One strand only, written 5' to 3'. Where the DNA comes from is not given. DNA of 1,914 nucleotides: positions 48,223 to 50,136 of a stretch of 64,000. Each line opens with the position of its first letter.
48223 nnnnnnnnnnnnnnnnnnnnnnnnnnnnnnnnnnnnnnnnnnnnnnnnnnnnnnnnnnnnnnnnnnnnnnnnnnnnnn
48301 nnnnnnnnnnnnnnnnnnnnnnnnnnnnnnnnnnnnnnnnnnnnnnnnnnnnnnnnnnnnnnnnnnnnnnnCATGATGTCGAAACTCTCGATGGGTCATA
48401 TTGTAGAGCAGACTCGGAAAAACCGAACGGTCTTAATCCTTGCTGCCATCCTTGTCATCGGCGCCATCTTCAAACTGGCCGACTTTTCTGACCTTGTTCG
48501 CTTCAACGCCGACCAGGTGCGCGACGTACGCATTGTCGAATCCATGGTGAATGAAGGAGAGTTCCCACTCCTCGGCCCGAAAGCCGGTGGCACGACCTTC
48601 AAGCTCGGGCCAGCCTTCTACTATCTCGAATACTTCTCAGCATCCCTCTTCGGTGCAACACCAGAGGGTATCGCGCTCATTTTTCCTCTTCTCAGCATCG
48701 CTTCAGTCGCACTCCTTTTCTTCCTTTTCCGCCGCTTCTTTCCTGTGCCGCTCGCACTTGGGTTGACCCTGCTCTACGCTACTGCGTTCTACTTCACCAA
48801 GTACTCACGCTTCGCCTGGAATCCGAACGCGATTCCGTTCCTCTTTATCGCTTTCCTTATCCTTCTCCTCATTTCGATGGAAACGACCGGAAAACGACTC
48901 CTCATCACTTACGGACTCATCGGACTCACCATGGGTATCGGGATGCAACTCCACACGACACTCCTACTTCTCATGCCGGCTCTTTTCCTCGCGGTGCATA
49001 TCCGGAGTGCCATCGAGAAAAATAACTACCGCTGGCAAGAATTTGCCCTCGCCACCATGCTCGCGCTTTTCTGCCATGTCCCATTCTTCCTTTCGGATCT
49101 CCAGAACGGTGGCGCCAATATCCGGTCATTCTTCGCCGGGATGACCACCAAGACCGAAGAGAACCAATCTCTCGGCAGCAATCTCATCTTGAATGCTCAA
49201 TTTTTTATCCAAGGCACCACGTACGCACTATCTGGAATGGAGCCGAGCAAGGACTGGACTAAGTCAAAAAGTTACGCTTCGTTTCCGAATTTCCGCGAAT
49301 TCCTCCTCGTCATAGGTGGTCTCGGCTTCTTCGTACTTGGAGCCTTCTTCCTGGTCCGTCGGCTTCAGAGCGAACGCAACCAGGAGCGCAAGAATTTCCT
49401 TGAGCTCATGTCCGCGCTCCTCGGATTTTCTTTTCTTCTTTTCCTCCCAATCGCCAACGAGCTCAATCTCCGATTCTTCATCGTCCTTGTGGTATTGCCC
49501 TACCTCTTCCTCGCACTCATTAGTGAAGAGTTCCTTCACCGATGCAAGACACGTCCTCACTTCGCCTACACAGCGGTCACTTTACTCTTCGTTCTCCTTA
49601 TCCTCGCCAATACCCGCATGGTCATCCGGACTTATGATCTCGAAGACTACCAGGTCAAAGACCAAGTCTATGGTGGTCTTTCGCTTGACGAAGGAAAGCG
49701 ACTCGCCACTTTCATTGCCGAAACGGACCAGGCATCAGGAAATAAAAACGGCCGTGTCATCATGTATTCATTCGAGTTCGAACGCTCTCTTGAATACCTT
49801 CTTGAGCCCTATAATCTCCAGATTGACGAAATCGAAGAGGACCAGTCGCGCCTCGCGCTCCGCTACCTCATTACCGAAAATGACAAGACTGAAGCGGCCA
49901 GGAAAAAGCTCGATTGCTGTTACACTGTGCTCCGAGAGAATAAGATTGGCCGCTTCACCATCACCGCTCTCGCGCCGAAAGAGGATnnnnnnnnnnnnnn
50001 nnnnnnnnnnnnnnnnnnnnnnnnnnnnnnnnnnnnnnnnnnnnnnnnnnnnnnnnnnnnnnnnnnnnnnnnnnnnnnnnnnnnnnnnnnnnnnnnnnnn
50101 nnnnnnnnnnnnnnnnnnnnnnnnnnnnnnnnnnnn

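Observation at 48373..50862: Novel domain fusion: ArnT-like GT-C glycosyltransferase joined to a calcineurin-like metallophosphoesterase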

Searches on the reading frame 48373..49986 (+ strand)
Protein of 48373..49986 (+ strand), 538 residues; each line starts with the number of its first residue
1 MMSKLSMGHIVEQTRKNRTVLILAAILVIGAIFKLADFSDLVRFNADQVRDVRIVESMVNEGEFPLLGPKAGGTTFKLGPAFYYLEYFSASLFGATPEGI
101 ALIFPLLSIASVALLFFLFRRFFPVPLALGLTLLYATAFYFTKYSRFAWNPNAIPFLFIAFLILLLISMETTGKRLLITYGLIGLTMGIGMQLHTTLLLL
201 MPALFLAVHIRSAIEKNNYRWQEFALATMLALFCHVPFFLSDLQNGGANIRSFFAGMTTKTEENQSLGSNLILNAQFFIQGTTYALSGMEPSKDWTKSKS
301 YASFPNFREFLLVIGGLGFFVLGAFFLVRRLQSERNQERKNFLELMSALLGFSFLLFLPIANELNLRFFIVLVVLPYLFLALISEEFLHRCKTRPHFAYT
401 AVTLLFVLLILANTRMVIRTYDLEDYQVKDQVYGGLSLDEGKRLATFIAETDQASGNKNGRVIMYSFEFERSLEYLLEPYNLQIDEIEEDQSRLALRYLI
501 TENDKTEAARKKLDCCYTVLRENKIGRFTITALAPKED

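Call 48: search_solved_structures(query=A4, max_evalue=1)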
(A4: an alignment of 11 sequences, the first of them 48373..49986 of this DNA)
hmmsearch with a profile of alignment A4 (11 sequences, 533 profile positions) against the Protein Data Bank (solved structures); distinct sequences matched with E-value up to 1: 3.
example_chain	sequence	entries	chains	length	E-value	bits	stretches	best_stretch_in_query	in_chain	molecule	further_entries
8y9z_B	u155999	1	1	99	0.23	13.2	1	309-363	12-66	Bacteriorhodopsin-I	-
8c29_K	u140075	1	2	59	0.47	12.1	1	86-123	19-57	Photosystem II reaction center protein K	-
4jr8_A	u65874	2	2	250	0.61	11.8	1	307-357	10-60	Cruxrhodopsin-3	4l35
